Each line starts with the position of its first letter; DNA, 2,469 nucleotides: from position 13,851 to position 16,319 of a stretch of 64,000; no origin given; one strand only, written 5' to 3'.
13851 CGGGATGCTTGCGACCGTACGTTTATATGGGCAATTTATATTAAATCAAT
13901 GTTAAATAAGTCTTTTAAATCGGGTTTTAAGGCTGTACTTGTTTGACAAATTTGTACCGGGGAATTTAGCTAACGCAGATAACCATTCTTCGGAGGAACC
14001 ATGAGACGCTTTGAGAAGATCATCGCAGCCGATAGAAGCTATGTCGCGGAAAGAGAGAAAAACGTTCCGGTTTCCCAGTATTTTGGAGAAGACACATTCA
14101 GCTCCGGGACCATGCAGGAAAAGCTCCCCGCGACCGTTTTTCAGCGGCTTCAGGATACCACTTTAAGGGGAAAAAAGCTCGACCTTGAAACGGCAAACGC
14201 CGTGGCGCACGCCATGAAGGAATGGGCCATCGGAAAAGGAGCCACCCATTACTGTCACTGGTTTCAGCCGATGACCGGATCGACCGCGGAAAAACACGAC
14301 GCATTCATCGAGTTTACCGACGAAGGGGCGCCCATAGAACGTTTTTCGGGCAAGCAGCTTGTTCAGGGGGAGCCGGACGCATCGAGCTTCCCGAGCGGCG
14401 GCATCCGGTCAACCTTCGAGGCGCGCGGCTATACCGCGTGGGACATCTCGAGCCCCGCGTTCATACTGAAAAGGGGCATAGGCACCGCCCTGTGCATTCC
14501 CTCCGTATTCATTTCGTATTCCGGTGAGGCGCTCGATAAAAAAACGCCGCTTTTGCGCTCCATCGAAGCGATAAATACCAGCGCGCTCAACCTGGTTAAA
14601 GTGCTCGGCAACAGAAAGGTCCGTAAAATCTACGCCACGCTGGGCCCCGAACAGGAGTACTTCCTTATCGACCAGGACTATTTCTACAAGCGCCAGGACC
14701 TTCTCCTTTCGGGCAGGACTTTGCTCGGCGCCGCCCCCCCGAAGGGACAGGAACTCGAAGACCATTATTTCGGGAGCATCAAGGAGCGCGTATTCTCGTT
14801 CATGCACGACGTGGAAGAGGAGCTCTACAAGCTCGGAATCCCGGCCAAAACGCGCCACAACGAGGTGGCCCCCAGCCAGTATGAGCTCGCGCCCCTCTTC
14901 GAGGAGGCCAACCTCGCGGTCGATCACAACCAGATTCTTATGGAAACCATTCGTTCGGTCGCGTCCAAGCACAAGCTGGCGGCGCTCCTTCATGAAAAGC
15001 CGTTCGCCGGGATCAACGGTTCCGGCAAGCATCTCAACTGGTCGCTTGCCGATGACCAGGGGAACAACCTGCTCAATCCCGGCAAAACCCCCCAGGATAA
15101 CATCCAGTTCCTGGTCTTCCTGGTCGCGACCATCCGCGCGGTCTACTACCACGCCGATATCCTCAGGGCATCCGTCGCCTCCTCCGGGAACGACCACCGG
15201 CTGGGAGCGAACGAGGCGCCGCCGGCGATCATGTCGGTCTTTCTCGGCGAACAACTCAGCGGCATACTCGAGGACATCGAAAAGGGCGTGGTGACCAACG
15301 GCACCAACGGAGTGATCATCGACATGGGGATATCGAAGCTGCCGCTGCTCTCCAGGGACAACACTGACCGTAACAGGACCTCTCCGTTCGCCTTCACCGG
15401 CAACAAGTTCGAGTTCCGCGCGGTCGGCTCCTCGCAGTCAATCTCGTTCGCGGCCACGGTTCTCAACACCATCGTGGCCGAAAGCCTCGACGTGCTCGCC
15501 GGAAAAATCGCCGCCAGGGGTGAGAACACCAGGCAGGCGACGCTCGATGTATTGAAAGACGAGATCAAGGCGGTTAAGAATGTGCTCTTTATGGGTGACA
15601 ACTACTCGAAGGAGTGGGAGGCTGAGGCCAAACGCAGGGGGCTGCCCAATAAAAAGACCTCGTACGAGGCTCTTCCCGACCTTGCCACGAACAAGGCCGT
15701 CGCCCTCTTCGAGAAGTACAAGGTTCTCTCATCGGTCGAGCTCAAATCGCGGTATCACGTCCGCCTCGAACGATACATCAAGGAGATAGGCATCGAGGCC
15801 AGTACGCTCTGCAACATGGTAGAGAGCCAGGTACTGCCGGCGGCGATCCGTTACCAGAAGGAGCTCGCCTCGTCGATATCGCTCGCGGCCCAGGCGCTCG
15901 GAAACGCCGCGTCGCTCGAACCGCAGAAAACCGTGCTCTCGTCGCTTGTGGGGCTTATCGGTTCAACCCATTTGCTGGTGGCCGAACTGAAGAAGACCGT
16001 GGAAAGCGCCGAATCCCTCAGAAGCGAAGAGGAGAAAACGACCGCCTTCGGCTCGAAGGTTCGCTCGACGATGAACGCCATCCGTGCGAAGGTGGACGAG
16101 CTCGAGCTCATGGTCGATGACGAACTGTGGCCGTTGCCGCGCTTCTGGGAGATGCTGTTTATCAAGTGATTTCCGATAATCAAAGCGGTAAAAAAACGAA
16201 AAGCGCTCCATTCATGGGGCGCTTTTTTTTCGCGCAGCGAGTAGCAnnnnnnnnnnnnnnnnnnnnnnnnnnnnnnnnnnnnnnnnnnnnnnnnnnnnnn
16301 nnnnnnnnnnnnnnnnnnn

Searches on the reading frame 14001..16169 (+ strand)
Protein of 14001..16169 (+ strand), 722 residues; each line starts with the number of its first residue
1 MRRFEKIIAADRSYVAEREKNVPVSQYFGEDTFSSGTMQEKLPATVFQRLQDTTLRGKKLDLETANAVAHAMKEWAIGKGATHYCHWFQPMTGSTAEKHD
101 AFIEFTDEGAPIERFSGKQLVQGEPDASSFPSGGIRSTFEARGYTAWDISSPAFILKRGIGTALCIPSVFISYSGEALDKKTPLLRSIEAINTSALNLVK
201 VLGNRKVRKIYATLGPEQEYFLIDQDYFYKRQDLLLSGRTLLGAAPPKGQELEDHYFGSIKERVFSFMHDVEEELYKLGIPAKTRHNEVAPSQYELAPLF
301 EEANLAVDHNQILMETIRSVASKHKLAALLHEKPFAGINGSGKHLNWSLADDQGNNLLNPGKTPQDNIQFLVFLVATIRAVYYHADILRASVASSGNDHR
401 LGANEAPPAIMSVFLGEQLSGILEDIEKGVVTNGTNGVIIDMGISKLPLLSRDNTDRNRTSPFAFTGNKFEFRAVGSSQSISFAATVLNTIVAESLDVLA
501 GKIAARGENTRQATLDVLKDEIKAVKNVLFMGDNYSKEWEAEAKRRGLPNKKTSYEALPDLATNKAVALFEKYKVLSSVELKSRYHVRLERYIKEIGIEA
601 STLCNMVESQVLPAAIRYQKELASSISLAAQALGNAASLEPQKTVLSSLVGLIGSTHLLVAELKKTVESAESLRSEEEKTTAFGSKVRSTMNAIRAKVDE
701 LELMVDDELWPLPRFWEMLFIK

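Call 6: search_protein_families(library=pfam, proteins=[window:14001-16169:+], max_evalue=0.01)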
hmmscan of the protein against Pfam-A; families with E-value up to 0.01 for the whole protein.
window:14001-16169:+ (722 aa): 3 families
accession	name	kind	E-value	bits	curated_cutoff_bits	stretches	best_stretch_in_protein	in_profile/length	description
PF12437.13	GSIII_N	-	1.2e-76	256.2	25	1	25-187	2-160/160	Glutamine synthetase type III N terminal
PF18318.6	Gln-synt_C-ter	-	1.5e-41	141.3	22.7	1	515-627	3-115/118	Glutamine synthetase C-terminal domain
PF00120.29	Gln-synt_C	-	2.9e-22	79.6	24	1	205-362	15-168/344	Glutamine synthetase, catalytic domain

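Call 7: search_protein_families(library=ncbifam, proteins=[window:14001-16169:+], max_evalue=0.01)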
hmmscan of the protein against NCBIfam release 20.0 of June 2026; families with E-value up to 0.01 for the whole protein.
window:14001-16169:+ (722 aa): 4 families
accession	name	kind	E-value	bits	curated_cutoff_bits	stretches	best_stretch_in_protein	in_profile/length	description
TIGR00653.1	GlnA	equivalog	9.1e-15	54.3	429.15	1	210-398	119-313/462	type I glutamate--ammonia ligase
TIGR03105.1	gln_synth_III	equivalog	5.1e-11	41.7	469.6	1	263-395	155-286/435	type III glutamate--ammonia ligase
NF045547.1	GGputSyn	equivalog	4.7e-10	38.8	650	1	266-363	166-262/438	gamma-glutamylputrescine synthetase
NF007006.0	PRK09469.1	equivalog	1.7e-07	30.2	845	1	277-397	202-318/469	glutamate--ammonia ligase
